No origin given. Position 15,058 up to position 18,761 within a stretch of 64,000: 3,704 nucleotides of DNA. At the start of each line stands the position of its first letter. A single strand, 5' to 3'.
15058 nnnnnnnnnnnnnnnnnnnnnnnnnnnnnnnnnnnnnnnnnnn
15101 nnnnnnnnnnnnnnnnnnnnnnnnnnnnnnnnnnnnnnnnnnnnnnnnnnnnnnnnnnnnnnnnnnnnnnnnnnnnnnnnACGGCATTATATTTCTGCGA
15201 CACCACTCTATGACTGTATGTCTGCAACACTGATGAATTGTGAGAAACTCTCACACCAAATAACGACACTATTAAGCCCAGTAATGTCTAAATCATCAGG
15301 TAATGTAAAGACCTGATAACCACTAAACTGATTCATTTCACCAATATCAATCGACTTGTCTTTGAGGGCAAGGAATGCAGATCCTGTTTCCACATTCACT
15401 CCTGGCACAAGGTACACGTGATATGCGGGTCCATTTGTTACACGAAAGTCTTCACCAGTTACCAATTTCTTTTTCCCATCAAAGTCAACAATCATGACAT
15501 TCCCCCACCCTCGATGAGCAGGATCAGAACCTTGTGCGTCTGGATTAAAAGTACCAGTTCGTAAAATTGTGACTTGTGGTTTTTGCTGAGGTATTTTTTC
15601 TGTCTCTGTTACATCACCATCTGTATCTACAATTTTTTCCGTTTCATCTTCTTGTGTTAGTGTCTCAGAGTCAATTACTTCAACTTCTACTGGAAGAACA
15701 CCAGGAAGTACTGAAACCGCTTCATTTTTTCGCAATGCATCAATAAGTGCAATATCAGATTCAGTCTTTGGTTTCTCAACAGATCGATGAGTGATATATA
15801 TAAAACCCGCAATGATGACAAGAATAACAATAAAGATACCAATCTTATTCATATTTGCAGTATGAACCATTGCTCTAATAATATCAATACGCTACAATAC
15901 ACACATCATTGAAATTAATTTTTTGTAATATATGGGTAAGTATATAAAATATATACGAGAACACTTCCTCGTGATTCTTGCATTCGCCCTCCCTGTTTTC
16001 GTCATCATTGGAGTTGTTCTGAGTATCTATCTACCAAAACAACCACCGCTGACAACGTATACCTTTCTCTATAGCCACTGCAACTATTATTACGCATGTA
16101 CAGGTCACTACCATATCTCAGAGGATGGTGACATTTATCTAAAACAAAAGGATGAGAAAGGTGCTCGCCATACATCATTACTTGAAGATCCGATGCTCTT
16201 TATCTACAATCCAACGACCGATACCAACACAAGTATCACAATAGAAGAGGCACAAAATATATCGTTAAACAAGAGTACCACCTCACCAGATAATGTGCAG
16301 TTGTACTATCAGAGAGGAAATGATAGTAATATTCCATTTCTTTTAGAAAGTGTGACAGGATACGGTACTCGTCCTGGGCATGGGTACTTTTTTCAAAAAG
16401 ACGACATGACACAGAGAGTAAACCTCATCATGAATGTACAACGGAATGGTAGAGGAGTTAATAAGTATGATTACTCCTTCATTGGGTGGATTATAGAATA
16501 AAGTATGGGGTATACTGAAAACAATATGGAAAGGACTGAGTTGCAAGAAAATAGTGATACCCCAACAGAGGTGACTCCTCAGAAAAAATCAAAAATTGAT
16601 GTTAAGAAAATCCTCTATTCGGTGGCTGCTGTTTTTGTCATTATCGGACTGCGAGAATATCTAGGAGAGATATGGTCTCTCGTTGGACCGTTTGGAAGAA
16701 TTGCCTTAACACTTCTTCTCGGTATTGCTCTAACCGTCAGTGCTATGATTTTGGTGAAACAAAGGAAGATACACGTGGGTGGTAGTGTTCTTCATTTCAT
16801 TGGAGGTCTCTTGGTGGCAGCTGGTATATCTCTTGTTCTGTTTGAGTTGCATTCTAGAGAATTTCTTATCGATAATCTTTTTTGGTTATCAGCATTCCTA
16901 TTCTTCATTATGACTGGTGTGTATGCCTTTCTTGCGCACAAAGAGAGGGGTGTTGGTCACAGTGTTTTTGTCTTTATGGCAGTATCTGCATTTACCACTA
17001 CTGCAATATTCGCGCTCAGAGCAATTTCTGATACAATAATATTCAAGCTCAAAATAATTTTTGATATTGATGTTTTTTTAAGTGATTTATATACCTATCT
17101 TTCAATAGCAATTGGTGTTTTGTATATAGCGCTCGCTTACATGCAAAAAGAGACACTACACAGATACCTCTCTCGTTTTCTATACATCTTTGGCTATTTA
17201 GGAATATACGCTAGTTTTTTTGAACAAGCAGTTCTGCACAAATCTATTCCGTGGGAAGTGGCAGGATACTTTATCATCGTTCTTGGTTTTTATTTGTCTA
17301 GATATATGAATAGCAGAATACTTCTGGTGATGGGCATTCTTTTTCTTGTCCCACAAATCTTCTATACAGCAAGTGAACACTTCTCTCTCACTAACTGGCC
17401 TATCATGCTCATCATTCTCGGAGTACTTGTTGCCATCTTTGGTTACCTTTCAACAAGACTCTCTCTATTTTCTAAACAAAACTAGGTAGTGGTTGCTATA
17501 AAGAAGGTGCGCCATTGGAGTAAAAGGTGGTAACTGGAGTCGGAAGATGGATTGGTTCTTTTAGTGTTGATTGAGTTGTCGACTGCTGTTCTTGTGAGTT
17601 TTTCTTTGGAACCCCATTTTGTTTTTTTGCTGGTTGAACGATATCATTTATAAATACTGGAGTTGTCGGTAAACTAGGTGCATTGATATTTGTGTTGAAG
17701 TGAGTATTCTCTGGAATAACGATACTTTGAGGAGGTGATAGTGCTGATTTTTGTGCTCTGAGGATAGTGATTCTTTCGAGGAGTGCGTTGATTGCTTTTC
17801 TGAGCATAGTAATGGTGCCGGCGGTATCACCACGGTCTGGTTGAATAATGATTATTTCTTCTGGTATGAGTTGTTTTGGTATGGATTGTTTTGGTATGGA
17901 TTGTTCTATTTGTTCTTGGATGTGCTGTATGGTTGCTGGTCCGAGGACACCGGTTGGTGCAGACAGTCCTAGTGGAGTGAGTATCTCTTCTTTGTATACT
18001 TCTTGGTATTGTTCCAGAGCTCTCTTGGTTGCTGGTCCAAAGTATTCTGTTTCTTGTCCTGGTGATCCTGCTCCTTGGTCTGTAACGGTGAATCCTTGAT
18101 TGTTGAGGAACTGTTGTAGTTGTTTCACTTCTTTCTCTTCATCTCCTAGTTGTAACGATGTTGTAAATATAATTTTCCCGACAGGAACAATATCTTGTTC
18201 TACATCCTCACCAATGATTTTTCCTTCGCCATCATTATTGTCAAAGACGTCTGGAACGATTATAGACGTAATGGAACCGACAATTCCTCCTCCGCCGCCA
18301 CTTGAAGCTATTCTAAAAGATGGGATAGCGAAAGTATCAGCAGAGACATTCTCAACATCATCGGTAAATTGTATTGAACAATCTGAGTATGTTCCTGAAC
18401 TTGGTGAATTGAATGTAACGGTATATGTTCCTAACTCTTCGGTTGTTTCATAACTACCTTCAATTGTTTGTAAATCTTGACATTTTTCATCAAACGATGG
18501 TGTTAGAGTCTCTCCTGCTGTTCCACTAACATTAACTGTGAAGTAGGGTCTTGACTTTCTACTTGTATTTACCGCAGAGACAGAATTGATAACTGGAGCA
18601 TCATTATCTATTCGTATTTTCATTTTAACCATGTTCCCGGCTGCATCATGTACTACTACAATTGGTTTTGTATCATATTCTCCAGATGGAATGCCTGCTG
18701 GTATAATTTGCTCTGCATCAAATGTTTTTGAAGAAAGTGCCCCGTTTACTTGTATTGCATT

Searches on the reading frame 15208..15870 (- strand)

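Call 9: search_protein_families(library=pfam, proteins=[window:15208-15870:-])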
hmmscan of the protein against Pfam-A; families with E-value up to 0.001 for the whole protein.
window:15208-15870:- (220 aa): 1 family
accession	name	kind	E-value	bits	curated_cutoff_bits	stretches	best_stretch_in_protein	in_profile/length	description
PF10517.14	DM13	-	1.4e-16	61.5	25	1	118-217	6-104/105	Electron transfer DM13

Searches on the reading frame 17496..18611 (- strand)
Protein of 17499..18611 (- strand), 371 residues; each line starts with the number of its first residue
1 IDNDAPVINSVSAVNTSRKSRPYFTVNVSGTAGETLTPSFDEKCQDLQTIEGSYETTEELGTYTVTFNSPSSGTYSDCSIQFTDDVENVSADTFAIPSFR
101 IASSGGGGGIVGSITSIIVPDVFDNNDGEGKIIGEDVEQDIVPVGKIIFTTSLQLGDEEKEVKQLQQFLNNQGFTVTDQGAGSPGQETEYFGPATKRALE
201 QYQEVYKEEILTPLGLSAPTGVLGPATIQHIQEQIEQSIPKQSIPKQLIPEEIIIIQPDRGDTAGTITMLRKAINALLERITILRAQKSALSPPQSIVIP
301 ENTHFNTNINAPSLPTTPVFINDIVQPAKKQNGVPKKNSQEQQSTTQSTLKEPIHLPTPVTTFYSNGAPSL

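Call 5: search_protein_families(library=pfam, proteins=[window:17496-18500:-], max_evalue=0.1)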
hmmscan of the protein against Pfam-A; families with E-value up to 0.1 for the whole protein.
window:17496-18500:- (334 aa): 1 family
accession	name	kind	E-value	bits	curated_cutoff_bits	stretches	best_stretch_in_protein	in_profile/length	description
PF01471.23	PG_binding_1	-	1.3e-08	35.3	23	1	122-193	2-56/57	Putative peptidoglycan binding domain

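Call 86: search_protein_families(library=ncbifam, proteins=[window:17499-18611:-], max_evalue=0.01)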
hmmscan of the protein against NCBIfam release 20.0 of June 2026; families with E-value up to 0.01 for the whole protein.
window:17499-18611:- (371 aa): 0 families
